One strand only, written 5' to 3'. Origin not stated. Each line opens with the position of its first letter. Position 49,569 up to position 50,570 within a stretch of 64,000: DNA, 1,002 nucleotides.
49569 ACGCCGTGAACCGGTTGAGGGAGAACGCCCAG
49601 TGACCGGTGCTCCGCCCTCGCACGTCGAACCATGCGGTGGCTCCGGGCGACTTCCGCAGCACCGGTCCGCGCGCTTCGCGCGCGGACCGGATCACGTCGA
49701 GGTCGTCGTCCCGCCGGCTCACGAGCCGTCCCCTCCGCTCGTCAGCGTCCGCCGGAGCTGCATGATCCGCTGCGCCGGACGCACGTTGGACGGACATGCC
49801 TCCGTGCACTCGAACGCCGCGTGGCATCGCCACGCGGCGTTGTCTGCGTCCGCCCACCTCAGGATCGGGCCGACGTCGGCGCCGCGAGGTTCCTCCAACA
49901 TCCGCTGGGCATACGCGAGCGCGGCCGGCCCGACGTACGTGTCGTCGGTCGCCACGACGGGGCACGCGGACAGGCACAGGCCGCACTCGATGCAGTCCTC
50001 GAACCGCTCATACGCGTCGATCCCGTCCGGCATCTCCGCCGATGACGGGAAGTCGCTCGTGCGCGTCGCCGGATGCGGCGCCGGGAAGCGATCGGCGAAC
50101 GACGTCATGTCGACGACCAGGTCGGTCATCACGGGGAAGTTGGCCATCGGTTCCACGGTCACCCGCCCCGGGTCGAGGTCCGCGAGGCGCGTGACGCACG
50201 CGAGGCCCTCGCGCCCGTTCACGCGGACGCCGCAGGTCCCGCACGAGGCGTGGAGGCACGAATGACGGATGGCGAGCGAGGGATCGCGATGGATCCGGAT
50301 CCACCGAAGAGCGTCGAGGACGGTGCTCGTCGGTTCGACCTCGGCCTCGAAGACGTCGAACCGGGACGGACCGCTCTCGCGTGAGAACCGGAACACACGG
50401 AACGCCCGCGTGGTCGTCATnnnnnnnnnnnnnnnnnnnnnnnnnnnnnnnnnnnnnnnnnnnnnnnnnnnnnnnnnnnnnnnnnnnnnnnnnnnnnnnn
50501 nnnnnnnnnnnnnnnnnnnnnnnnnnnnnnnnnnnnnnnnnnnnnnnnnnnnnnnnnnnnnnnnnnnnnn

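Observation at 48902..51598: Chimeric glycerol-3-phosphate dehydrogenase: truncated GlpA flavoprotein coupled to SdhB/SdhC/SdhD-like subunits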

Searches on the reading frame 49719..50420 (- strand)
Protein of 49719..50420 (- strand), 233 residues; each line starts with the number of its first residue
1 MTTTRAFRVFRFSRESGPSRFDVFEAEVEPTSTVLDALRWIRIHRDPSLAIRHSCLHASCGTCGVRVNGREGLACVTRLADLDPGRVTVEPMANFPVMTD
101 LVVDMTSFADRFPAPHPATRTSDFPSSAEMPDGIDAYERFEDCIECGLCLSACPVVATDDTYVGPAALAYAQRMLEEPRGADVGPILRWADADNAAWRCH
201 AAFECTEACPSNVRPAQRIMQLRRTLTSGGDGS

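Call 6: search_protein_families(library=pfam, proteins=[window:49719-50420:-], max_evalue=0.01)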
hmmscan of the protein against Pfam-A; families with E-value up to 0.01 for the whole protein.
window:49719-50420:- (233 aa): 12 families
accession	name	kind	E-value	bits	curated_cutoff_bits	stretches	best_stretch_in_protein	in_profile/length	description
PF13085.11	Fer2_3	-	7.5e-27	93.9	27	1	7-109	2-106/107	2Fe-2S iron-sulfur cluster binding domain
PF13183.11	Fer4_8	-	7.6e-12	46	27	1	141-213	3-68/68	4Fe-4S dicluster domain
PF13534.11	Fer4_17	-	8.7e-09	36.2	22.2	2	143-213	2-60/61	4Fe-4S dicluster domain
PF13187.11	Fer4_9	-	1e-06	29.1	27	2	142-212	1-50/52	4Fe-4S dicluster domain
PF12838.12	Fer4_7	-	2.1e-06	28.5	27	2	143-213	2-52/52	4Fe-4S dicluster domain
PF13237.11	Fer4_10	-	3.7e-06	27.2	25.5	1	139-210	5-53/53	4Fe-4S dicluster domain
PF00111.32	Fer2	-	6.7e-06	26.4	21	1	25-78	9-75/77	2Fe-2S iron-sulfur cluster binding domain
PF00037.32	Fer4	-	7.4e-05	22.8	21.1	1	140-157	5-22/24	4Fe-4S binding domain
PF12797.12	Fer4_2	-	0.00061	20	24.5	1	140-155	7-22/22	4Fe-4S binding domain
PF12800.12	Fer4_4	-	0.0011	19.6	24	1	141-155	2-16/17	4Fe-4S binding domain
PF13484.11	Fer4_16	-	0.0051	18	30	1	143-212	2-66/66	4Fe-4S double cluster binding domain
PF14697.11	Fer4_21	-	0.0059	17.1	35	1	141-155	39-53/59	4Fe-4S dicluster domain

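Call 7: search_protein_families(library=ncbifam, proteins=[window:49719-50420:-], max_evalue=0.01)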
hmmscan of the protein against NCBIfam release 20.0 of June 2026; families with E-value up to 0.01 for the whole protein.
window:49719-50420:- (233 aa): 27 families (the best 25 are shown)
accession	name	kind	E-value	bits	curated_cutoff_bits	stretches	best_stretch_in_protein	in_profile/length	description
NF004616.0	PRK05950.1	subfamily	6.6e-55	185.8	228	1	3-227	4-234/238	succinate dehydrogenase iron-sulfur subunit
NF009226.0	PRK12576.1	equivalog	7.3e-55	186.5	344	1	6-224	11-235/317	succinate dehydrogenase/fumarate reductase iron-sulfur subunit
TIGR00384.1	dhsB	subfamily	1.5e-53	181.6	88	1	10-223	2-222/222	succinate dehydrogenase and fumarate reductase iron-sulfur protein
NF009051.0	PRK12385.1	equivalog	4.6e-45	154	333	1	9-222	11-228/244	succinate dehydrogenase/fumarate reductase iron-sulfur subunit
NF009227.0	PRK12577.1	equivalog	6.9e-45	153.1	349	1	6-226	4-238/330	succinate dehydrogenase/fumarate reductase iron-sulfur subunit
NF004898.0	PRK06259.1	equivalog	2e-36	125.7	385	1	8-226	7-216/488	fumarate reductase (CoM/CoB) subunit TfrB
NF009225.0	PRK12575.1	subfamily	5.1e-32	111.2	443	1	1-227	1-231/235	succinate dehydrogenase/fumarate reductase iron-sulfur subunit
NF010071.0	PRK13552.1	equivalog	4.7e-30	104.6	264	1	6-227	6-236/241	fumarate reductase iron-sulfur subunit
NF009052.0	PRK12386.1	equivalog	1.7e-29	102.7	256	1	1-214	1-218/255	succinate dehydrogenase/fumarate reductase iron-sulfur subunit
NF042952.1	MFR_FeS_SdhB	equivalog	1.4e-28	99.8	600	1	26-226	23-231/320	8-methylmenaquinol:fumarate reductase iron-sulfur subunit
NF006391.0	PRK08640.1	equivalog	7.3e-25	87.3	244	1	6-227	8-240/254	succinate dehydrogenase iron-sulfur subunit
NF005746.0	PRK07570.1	subfamily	2.3e-13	50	243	1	44-226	47-240/250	succinate dehydrogenase/fumarate reductase iron-sulfur subunit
NF008369.0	PRK11168.1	equivalog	2.5e-10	39.8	278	1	138-224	8-85/401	anaerobic glycerol-3-phosphate dehydrogenase subunit C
TIGR03379.1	glycerol3P_GlpC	equivalog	1.3e-05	24.2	279.9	1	138-223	2-78/397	anaerobic glycerol-3-phosphate dehydrogenase subunit GlpC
TIGR00273.1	TIGR00273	equivalog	3.2e-05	23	444.8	1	137-229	289-375/432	LutB/LldF family L-lactate oxidation iron-sulfur protein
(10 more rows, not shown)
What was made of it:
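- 49719..50420 (-): SdhB/FrdB-like iron-sulfur subunit (233 aa) with [2Fe-2S], [4Fe-4S] and [3Fe-4S] motifs. Its ATG overlaps the glpA stop codon (ATGA). Fer2_3 7.5e-27 and Fer4_8 7.6e-12; TIGR00384 181.6 bits against a cutoff of 88 (calls 6, 7).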

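Call 24: search_solved_structures(query=window:49719-50420:-, max_evalue=1e-10, show_alignments=2)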
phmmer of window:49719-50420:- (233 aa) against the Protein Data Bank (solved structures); distinct sequences matched with E-value up to 1e-10: 24.
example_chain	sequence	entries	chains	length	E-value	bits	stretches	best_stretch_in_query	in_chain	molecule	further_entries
1kf6_B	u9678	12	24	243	3e-40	141.4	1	9-221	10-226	FUMARATE REDUCTASE IRON-SULFUR PROTEIN | Fumarate reductase iron-sulfur subunit | Fumarate reductase (Anaerobic), Fe-S subunit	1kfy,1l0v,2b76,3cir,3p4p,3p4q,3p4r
6lum_B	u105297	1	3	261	1.4e-35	126.2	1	7-226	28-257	Succinate dehydrogenase subunit B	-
1nek_B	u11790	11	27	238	1.8e-31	112.7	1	7-225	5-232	Succinate dehydrogenase iron-sulfur protein | SUCCINATE DEHYDROGENASE IRON-SULFUR SUBUNIT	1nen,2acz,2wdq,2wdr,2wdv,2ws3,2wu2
9fq7_2N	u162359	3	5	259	5.4e-31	111.2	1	6-227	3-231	Succinate dehydrogenase [ubiquinone] iron-sulfur subunit, mitochondrial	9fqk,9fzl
9kpt_B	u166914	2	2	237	2.2e-30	109.2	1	5-227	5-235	Succinate dehydrogenase [ubiquinone] iron-sulfur subunit, mitochondrial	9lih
9kps_B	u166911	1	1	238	2.5e-30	109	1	5-226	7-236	Succinate dehydrogenase [ubiquinone] iron-sulfur subunit, mitochondrial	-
9kq3_B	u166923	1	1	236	2.5e-30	109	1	5-226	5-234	Succinate dehydrogenase [ubiquinone] iron-sulfur subunit, mitochondrial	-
9lig_B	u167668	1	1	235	2.9e-30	108.8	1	5-226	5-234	Succinate dehydrogenase [ubiquinone] iron-sulfur subunit, mitochondrial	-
9qdl_B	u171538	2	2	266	3.1e-30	108.7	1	5-227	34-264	Succinate dehydrogenase [ubiquinone] iron-sulfur subunit, mitochondrial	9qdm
2wp9_B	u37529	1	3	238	4.7e-30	108.1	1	7-225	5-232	SUCCINATE DEHYDROGENASE IRON-SULFUR SUBUNIT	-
3vr8_B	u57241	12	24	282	2.9e-28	102.2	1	5-227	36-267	Iron-sulfur subunit of succinate dehydrogenase | Succinate dehydrogenase [ubiquinone] iron-sulfur subunit, mitochondrial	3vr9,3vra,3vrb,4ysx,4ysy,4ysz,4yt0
2bs2_B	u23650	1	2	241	1e-26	97.2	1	6-228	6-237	QUINOL-FUMARATE REDUCTASE IRON-SULFUR SUBUNIT B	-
1e7p_B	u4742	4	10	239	1.1e-26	97.1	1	6-228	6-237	Fumarate reductase iron-sulfur subunit | FUMARATE REDUCTASE IRON-SULFUR PROTEIN | QUINOL-FUMARATE REDUCTASE IRON-SULFUR SUBUNIT B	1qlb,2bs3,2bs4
8gs8_B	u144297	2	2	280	7.3e-26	94.4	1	6-226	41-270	Succinate dehydrogenase [ubiquinone] iron-sulfur subunit, mitochondrial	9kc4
3abv_B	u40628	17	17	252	2.1e-25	92.9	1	7-226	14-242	Succinate dehydrogenase [ubiquinone] iron-sulfur subunit, mitochondrial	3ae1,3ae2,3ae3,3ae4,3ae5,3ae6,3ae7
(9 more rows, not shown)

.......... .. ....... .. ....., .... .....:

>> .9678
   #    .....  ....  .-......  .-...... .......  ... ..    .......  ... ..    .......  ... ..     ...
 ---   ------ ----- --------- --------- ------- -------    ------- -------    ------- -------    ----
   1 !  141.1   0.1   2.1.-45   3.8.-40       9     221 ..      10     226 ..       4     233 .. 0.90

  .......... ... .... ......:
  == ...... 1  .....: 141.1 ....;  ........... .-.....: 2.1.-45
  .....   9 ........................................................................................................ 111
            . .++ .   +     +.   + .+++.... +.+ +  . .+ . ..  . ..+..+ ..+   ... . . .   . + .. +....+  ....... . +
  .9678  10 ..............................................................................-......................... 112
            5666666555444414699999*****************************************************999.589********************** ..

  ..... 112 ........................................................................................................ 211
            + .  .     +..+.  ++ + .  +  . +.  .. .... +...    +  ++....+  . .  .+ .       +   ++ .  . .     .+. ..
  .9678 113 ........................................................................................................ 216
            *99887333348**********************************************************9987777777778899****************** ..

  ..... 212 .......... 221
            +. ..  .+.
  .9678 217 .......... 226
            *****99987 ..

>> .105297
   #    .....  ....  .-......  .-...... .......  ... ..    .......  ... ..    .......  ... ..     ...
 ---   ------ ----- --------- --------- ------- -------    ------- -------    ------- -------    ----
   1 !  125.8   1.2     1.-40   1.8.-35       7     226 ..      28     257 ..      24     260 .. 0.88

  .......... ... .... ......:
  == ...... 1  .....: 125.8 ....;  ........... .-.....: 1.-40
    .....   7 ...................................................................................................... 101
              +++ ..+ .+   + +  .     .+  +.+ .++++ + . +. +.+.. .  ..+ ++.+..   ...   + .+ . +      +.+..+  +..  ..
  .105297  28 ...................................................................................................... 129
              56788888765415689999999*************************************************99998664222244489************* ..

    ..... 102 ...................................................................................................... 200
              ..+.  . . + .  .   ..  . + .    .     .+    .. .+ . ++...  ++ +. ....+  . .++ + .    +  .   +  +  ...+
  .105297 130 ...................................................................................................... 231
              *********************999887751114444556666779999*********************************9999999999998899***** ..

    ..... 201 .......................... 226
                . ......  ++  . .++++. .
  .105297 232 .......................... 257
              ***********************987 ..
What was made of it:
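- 49719..50420 (-): Best PDB hits are E. coli FrdB (3e-40) and M. smegmatis Sdh2 SdhB (1.4e-35) (call 24).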

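Call 50: find_related_loci(query=A1, collection=metagenome_contigs, flank=5000)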
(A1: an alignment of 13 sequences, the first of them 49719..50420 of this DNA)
Query A1 (233 aa) in metagenome_contigs; peptide patterns used: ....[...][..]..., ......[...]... (x = any residue, [..] = any of these).
600 stretches matched a pattern (row limit reached: there are more); 554 encode a relative of the query (tblastn E <= 1e-3); the best 80 are kept; 80 distinct loci.
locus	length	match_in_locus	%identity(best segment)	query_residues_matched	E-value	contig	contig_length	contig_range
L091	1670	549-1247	97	1-233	4e-164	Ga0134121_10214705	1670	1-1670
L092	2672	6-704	89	1-233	5e-148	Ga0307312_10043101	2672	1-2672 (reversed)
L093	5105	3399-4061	73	5-226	2e-107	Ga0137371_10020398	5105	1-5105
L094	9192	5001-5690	69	1-230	1e-106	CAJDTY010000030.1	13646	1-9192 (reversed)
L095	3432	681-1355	71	3-227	4e-106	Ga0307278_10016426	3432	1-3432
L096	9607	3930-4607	69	3-228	2e-103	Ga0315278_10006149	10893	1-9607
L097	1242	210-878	71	2-226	4e-112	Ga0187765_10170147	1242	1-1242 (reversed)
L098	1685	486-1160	69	5-229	9e-109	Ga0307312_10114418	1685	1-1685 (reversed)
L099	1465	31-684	71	15-227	3e-109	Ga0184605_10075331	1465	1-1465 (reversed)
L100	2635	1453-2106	70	3-220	5e-103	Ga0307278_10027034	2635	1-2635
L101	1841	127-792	68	4-226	2e-105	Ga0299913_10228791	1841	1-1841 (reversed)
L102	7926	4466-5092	70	20-228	1e-98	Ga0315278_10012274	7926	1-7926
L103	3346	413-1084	66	2-226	6e-100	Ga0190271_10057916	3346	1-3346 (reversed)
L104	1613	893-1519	72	21-228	5e-105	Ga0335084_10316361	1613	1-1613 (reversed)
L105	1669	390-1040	66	3-220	8e-104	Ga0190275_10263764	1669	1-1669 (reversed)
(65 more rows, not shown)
